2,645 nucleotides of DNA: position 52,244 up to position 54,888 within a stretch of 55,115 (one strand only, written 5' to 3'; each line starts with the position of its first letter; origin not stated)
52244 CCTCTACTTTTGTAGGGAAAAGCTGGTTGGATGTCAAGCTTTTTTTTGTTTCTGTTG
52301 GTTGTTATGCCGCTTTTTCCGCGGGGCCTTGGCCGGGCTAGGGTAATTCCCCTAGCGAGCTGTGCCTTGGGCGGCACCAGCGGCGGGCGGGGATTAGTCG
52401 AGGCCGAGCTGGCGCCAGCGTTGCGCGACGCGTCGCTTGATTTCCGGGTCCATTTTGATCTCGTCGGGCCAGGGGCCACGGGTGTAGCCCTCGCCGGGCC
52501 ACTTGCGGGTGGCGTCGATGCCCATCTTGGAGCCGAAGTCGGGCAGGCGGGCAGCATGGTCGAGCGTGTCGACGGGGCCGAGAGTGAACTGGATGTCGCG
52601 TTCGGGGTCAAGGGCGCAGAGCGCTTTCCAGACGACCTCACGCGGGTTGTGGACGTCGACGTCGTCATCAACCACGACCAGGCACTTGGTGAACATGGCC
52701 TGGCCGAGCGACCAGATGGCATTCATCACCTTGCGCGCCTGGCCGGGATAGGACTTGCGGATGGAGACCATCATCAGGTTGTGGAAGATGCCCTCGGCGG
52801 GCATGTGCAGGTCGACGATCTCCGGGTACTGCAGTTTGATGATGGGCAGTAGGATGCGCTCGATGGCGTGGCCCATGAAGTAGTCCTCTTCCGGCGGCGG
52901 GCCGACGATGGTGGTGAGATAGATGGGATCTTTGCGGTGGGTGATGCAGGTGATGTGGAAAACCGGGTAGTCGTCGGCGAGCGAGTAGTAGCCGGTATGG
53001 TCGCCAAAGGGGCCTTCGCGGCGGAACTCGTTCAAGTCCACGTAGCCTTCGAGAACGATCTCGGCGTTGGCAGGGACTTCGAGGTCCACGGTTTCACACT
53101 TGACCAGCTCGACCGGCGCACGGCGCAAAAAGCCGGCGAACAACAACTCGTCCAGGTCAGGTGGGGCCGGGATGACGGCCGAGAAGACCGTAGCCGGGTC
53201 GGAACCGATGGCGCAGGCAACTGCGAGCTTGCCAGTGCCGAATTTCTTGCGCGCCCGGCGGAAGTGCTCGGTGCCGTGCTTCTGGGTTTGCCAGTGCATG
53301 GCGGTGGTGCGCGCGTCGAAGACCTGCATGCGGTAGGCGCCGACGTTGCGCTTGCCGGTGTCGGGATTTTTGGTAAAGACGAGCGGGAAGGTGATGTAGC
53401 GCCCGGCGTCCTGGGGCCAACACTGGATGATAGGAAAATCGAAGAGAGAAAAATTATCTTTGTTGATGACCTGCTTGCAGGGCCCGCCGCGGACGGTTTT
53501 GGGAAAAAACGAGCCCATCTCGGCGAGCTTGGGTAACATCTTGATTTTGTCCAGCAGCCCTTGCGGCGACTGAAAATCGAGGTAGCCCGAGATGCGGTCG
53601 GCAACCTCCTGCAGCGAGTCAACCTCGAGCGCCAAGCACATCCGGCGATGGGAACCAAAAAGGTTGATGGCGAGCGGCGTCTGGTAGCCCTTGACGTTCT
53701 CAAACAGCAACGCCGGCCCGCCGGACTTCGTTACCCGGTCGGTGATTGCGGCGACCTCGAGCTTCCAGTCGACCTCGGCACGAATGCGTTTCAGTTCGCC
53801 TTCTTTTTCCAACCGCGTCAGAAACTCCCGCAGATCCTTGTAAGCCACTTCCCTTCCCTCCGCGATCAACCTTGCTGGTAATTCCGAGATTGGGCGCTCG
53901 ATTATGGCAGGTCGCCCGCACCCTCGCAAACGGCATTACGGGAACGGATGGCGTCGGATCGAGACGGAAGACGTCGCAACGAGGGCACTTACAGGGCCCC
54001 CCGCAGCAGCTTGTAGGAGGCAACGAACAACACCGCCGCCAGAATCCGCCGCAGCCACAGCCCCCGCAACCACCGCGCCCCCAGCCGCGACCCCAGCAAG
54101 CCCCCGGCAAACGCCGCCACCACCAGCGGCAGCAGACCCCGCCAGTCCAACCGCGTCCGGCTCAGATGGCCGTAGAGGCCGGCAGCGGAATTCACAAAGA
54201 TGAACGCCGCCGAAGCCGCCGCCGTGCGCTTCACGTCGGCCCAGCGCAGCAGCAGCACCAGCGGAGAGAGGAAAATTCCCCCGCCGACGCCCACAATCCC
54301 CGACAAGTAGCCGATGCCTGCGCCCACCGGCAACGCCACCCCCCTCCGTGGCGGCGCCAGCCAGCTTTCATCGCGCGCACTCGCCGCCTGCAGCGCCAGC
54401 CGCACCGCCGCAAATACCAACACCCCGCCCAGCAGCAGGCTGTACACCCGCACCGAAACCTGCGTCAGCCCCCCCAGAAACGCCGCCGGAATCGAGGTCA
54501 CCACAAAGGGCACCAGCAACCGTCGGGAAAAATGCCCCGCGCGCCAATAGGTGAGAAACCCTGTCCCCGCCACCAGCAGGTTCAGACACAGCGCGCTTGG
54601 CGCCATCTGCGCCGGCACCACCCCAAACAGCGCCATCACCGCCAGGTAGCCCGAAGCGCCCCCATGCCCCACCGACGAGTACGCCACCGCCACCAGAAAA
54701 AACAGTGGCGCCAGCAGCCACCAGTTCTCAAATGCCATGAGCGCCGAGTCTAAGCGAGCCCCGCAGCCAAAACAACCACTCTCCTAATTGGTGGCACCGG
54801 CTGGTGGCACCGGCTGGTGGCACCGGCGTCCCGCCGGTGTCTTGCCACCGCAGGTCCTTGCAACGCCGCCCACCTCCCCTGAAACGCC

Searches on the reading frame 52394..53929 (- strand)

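Call 77: search_protein_families(library=pfam, proteins=[window:52394-53929:-], max_evalue=0.001)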
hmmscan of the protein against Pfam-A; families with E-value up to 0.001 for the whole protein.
window:52394-53929:- (511 aa): 3 families
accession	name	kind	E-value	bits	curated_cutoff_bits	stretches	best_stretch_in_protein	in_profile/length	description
PF01977.22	UbiD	-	1.2e-84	283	23.3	1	146-345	3-206/206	3-octaprenyl-4-hydroxybenzoate carboxy-lyase Rift-related domain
PF20696.2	UbiD_C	-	2.5e-44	150.8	24.2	1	351-473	2-127/127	3-octaprenyl-4-hydroxybenzoate carboxy-lyase C-terminal domain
PF20695.2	UbiD_N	-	1.5e-28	99.1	24.3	1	37-112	1-77/78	3-octaprenyl-4-hydroxybenzoate carboxy-lyase N-terminal domain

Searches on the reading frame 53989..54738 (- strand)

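Call 77: search_protein_families(library=pfam, proteins=[window:53989-54738:-], max_evalue=0.001)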
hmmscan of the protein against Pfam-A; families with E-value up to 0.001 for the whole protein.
window:53989-54738:- (249 aa): 1 family
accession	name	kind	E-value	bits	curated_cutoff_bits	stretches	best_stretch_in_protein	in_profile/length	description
PF01925.25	TauE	-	3.7e-35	122.1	32.6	1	10-244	2-237/237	Sulfite exporter TauE/SafE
